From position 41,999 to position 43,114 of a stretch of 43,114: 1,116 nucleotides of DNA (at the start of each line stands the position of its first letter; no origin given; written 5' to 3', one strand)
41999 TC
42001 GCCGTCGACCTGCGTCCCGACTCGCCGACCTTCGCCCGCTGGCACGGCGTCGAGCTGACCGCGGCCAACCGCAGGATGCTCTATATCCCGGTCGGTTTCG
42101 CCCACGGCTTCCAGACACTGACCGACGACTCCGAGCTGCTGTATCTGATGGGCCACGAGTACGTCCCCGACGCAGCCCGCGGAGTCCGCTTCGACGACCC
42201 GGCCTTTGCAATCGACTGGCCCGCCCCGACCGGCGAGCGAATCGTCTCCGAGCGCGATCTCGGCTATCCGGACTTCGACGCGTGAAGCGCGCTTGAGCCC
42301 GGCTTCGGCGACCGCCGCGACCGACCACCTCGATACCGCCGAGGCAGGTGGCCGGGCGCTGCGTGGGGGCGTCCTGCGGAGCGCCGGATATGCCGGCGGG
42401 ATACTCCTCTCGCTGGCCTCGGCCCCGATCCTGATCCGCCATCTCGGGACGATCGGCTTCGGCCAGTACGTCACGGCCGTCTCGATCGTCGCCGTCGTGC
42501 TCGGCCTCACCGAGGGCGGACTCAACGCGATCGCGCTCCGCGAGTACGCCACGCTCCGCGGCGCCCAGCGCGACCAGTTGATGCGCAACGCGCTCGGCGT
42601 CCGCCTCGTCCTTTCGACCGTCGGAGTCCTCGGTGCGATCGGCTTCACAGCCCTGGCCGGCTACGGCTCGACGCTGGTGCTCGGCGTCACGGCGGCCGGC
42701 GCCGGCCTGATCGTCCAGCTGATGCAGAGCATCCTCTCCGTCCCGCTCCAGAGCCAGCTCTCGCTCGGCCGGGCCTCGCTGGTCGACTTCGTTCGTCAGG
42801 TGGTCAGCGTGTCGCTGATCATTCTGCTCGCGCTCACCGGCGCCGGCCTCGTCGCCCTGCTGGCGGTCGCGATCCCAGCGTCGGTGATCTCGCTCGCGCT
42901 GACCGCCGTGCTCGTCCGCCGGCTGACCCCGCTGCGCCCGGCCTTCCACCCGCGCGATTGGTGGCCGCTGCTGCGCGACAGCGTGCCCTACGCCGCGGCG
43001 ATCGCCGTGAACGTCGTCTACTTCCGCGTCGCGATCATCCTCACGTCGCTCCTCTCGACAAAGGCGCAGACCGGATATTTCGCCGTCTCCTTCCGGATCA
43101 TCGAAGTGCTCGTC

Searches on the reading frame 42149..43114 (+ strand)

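Call 62: search_protein_families(library=pfam, proteins=[window:42149-43114:+], max_evalue=0.00001)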
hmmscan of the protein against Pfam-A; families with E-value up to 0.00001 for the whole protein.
window:42149-43114:+ (322 aa): 1 family
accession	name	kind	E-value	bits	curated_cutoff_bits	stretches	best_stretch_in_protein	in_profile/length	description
PF01943.22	Polysacc_synt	-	1.2e-12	48.3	28.2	1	80-317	11-250/274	Polysaccharide biosynthesis protein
